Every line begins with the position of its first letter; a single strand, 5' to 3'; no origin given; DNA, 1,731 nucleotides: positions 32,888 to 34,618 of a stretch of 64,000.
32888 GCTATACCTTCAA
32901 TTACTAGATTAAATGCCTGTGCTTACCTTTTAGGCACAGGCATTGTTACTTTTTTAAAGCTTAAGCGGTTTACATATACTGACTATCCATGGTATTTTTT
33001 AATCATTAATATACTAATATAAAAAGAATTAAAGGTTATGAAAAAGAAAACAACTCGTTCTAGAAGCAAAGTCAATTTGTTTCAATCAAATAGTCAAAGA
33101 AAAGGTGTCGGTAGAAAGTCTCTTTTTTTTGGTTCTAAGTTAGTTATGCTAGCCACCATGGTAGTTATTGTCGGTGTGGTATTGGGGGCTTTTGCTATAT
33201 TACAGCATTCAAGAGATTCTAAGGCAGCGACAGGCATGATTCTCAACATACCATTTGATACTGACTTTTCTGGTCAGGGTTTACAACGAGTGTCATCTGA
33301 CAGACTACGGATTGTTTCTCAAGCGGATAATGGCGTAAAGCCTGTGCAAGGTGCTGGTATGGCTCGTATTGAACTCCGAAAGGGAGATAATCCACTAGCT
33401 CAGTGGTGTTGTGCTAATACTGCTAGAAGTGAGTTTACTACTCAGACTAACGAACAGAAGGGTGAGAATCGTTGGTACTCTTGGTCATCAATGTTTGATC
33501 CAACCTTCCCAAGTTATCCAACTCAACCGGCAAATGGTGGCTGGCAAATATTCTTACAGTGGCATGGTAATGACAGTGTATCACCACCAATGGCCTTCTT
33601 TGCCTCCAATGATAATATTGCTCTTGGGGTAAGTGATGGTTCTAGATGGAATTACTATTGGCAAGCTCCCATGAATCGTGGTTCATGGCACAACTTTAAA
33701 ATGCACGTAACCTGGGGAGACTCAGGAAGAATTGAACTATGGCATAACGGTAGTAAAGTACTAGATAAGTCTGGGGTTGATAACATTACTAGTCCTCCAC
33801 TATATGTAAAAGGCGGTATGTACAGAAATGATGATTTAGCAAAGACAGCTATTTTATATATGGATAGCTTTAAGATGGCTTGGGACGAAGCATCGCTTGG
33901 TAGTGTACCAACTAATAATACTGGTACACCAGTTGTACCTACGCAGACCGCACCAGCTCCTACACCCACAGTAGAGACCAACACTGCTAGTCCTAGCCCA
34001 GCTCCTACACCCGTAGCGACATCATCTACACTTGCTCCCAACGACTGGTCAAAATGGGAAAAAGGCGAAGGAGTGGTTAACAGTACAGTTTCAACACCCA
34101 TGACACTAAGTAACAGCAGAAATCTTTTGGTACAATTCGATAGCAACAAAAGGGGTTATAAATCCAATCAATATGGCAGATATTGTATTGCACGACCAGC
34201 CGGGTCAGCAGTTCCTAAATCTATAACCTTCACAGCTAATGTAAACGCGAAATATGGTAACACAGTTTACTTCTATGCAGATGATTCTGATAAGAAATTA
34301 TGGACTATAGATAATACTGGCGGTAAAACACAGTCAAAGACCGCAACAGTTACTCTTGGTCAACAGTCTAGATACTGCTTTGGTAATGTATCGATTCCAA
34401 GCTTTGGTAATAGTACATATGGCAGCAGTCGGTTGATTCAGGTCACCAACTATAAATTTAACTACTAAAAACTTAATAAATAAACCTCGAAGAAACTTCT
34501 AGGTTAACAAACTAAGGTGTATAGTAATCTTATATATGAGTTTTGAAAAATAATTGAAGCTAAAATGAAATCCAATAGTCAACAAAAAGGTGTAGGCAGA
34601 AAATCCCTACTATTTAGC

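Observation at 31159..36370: Three tandem secreted glycan-enzyme genes assembled from base-identical shuffled modules; the middle gene is a clean chimera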

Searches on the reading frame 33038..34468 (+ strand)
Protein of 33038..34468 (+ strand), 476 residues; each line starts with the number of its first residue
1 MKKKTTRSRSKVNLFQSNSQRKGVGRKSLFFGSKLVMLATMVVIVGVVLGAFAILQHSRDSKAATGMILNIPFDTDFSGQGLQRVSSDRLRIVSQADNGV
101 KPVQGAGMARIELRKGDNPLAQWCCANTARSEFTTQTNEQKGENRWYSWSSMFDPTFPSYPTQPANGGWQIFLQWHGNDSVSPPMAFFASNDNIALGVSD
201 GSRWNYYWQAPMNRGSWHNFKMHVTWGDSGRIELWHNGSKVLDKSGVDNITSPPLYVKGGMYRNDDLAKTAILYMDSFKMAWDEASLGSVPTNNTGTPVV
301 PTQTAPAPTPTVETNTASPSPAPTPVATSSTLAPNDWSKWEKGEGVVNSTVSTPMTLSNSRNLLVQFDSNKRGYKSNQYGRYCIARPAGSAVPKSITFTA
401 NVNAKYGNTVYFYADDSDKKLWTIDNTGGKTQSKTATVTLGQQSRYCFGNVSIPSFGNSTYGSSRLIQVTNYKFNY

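Call 5: search_protein_families(library=pfam, proteins=[window:33038-34468:+], max_evalue=0.1)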
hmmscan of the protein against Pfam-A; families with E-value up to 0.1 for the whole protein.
window:33038-34468:+ (476 aa): 2 families
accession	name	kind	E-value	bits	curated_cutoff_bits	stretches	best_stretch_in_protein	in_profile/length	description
PF14099.13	Polysacc_lyase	-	4.1e-33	115.5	29.9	1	103-279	29-210/210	Polysaccharide lyase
PF18271.8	GH131_N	-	0.0097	16.1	23.1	1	202-236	156-189/255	Glycoside hydrolase 131 catalytic N-terminal domain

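Call 6: search_protein_families(library=ncbifam, proteins=[window:33038-34468:+], max_evalue=0.1)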
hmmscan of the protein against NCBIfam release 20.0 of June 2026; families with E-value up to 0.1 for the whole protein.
window:33038-34468:+ (476 aa): 0 families

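Call 12: find_encoding_contigs(protein=window:33038-34468:+, flank=10000, max_places=10)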
Protein window:33038-34468:+ (476 aa): no gene with exactly this product is on record in the collection.

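Call 13: find_related_loci(query=window:33038-34468:+, collection=genome_contigs, flank=10000)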
Query window:33038-34468:+ (476 aa) in genome_contigs; peptide patterns used: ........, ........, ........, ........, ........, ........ (x = any residue, [..] = any of these).
39 stretches matched a pattern; 1 encode a relative of the query (tblastn E <= 1e-3); 1 distinct loci.
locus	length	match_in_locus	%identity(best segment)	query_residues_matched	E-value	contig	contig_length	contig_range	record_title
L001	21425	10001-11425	96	1-476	0e+0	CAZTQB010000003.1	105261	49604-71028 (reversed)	MAG TPA_asm: uncultured Candidatus Saccharibacteria bacterium isolate binchicken_co168_76 genome assembly, contig: NODE_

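Call 14: find_homologous_proteins(query=window:33038-34468:+)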
Query window:33038-34468:+ (476 aa): 7 proteins with E <= 0.001 among 8000 candidates.
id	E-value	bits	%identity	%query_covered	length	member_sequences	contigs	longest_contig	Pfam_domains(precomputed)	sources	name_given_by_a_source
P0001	0.0e+0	1065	96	100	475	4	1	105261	PF14099.14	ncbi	-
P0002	3.3e-189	648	95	59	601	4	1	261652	PF18099.8,PF14099.14,PF03422.22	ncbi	-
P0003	2.8e-90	322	57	52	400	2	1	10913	PF14099.14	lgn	-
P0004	4.5e-89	318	53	53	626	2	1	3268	PF18099.8,PF14099.14,PF03422.22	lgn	-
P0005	3.0e-87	312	52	58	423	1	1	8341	PF14099.14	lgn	-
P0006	1.4e-81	293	55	47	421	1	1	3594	PF14099.14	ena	-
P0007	9.6e-49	185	42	32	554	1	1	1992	PF13229.13,PF05048.20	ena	-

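Call 22: find_encoding_contigs(protein=P0002, flank=10000, max_places=10)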
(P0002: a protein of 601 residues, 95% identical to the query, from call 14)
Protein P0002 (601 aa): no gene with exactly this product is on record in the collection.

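Call 24: list_cluster_members(proteins=[window:33038-34465:+, window:34565-36367:+, window:31204-32904:+, P0001, P0007])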
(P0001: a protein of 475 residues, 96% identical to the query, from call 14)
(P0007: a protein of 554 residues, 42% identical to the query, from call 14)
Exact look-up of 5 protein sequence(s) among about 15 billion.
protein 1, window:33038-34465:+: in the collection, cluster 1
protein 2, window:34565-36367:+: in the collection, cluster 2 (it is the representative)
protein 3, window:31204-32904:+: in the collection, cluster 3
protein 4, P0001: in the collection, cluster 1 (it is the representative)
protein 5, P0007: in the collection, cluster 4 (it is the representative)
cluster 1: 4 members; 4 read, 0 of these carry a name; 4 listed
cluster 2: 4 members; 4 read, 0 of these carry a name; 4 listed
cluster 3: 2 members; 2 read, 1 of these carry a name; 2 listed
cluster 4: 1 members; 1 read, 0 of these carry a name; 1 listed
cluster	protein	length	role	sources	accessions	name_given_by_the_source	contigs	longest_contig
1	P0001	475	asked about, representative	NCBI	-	-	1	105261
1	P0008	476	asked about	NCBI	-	-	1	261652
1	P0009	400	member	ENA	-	-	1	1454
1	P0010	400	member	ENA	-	-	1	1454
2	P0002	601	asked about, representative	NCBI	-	-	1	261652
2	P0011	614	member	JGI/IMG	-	-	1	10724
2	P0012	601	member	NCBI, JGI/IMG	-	-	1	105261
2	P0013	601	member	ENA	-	-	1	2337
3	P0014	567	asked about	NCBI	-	-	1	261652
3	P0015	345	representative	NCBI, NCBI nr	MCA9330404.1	right-handed parallel beta-helix repeat-containing protein, partial [Candidatus ... | right-handed parallel beta-helix repeat-containing protein [Candidatus Saccharibacteria ...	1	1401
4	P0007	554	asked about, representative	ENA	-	-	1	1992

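Call 25: find_encoding_contigs(protein=P0011, flank=10000, max_places=10)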
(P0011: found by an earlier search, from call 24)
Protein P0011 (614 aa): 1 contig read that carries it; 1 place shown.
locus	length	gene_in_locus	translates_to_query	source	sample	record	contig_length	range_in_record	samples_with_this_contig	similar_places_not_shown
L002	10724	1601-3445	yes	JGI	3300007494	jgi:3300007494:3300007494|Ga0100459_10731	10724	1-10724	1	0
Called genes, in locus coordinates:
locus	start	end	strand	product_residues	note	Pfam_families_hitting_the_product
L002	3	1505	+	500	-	?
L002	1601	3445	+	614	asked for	PF14099:Polysacc_lyase, PF03422:CBM_6, PF18099:CBM_35_2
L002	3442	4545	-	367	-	PF00226:DnaJ, PF01556:DnaJ_C, PF00684:DnaJ_CXXCXGXG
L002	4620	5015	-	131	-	-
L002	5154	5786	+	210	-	PF00230:MIP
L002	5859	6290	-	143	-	-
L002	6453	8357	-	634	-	PF00012:HSP70, PF06723:MreB_Mbl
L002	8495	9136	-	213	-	PF01966:HD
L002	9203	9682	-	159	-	PF01025:GrpE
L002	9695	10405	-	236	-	PF01628:HrcA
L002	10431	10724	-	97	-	?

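Call 29: search_solved_structures(query=window:33038-34468:+, max_evalue=1, show_alignments=1)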
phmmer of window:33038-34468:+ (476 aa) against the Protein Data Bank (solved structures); distinct sequences matched with E-value up to 1: 1.
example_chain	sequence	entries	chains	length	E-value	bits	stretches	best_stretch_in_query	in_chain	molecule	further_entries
1cqd_A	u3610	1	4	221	0.019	17.1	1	341-439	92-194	PROTEIN (PROTEASE II)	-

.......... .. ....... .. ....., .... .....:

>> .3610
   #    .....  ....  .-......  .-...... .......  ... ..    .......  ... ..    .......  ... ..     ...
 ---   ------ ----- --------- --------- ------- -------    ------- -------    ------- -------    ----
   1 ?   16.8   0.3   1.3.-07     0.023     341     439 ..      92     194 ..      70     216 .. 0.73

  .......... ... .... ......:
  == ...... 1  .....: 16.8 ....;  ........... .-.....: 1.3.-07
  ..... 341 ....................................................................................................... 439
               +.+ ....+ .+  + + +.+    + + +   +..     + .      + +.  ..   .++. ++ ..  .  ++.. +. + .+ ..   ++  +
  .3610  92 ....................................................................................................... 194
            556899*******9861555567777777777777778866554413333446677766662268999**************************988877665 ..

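Call 35: find_related_loci(query=window:33038-34468:+, collection=metagenome_contigs, flank=10000)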
Query window:33038-34468:+ (476 aa) in metagenome_contigs; peptide patterns used: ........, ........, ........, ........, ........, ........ (x = any residue, [..] = any of these).
52 stretches matched a pattern, but none encodes a relative of the query by tblastn (E <= 1e-3).

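Call 36: find_encoding_contigs(protein=P0003, flank=10000, max_places=4)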
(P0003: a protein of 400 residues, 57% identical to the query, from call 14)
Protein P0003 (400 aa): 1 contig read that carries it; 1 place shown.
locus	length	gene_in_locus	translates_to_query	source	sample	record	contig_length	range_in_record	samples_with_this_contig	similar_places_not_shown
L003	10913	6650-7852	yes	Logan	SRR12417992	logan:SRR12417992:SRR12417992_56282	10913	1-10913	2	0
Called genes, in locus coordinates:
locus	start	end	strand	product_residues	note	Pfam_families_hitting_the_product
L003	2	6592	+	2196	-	?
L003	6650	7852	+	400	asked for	PF14099:Polysacc_lyase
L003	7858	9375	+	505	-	-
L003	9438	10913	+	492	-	?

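Call 37: find_encoding_contigs(protein=P0005, flank=10000, max_places=4)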
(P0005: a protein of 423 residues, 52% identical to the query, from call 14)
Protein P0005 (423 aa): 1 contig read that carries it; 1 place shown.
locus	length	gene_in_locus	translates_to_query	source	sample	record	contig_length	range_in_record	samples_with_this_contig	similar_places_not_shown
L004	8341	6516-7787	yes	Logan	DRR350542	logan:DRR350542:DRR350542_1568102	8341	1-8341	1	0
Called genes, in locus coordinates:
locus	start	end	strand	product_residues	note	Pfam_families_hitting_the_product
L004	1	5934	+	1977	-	?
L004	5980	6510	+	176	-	-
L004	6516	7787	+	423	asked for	PF14099:Polysacc_lyase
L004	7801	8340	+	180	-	?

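Call 41: search_protein_families(library=pfam, proteins=[L001:8462-9745:+], max_evalue=0.001)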
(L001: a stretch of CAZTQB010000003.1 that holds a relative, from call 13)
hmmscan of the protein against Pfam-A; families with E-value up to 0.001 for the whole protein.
L001:8462-9745:+ (427 aa): 1 family
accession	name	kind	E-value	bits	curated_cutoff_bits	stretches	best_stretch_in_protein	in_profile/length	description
PF08014.17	MATCAP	-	3.9e-19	69.3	27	2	205-285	138-219/365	Microtubule-associated tyrosine carboxypeptidase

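Call 43: find_encoding_contigs(protein=P0007, flank=10000, max_places=4)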
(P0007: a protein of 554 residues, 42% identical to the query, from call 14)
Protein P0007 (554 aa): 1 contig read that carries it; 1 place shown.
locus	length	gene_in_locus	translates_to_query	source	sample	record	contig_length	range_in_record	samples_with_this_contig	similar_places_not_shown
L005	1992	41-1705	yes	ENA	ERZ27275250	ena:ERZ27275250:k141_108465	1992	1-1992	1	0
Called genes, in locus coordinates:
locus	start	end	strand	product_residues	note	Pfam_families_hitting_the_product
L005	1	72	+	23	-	?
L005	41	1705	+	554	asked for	PF05048:NosD, PF13229:Beta_helix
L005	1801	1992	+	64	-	?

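Call 51: find_encoding_contigs(protein=P0015, flank=10000, max_places=6)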
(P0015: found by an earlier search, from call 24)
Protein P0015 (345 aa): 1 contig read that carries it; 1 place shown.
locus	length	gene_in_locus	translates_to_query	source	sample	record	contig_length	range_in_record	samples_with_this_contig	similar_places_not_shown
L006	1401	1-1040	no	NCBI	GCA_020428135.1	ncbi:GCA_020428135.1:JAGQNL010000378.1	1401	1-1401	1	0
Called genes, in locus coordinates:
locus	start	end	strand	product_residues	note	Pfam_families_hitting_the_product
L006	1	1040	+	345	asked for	PF13229:Beta_helix (weak)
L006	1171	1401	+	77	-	?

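Call 67: predict_structure(alignment_id=A4)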
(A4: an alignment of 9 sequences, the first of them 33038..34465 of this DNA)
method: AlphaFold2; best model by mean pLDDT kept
length: 476 residues; sequences in the alignment: 9
mean_pLDDT: 53.0   pTM: 0.40
mean pLDDT of the five models: 53.0, 52.3, 51.9, 51.4, 46.8
residues with pLDDT >= 90: 6; 70-90: 123; 50-70: 120; < 50: 227
segments of 3 or more residues with pLDDT < 50: 1-140, 162-168, 178-183, 260-267, 291-335, 352-360, 373-375, 455-463
pLDDT, mean of each block of 10 residues (from residue 1): 35 34 29 39 40 30 21 21 22 26 29 34 34 37 72 69 48 58 63 76 73 79 80 88 80 56 50 63 68 41 29 29 30 55 65 49 65 53 74 79 61 66 64 80 77 46 61 75
secondary structure, 60 per line:
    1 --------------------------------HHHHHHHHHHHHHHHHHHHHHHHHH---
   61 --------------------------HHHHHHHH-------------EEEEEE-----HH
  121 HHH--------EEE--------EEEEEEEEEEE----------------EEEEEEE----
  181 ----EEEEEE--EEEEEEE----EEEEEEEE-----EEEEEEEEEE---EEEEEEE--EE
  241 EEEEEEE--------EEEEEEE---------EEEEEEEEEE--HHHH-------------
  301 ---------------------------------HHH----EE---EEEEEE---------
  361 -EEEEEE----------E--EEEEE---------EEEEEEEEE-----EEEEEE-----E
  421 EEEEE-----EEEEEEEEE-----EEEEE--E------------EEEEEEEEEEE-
elements in order: H33-57 H87-94 E108-113 H119-123 E132-134 E143-153 E170-176 E185-190 E193-199 E204-211 E217-226 E230-236 E239-247 E256-262 E272-281 H284-287 E346-351 E362-367 E381-385 E395-403 E409-414 E420-425 E431-439 E445-449 E465-475

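Call 87: find_encoding_contigs(protein=P0009, flank=3000, max_places=4)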
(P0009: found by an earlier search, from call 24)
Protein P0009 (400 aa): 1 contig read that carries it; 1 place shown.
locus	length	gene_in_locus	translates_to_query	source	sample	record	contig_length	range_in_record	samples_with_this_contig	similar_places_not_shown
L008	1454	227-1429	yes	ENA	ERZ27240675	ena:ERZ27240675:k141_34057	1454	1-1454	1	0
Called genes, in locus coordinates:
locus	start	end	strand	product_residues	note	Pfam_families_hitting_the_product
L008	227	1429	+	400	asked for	PF14099:Polysacc_lyase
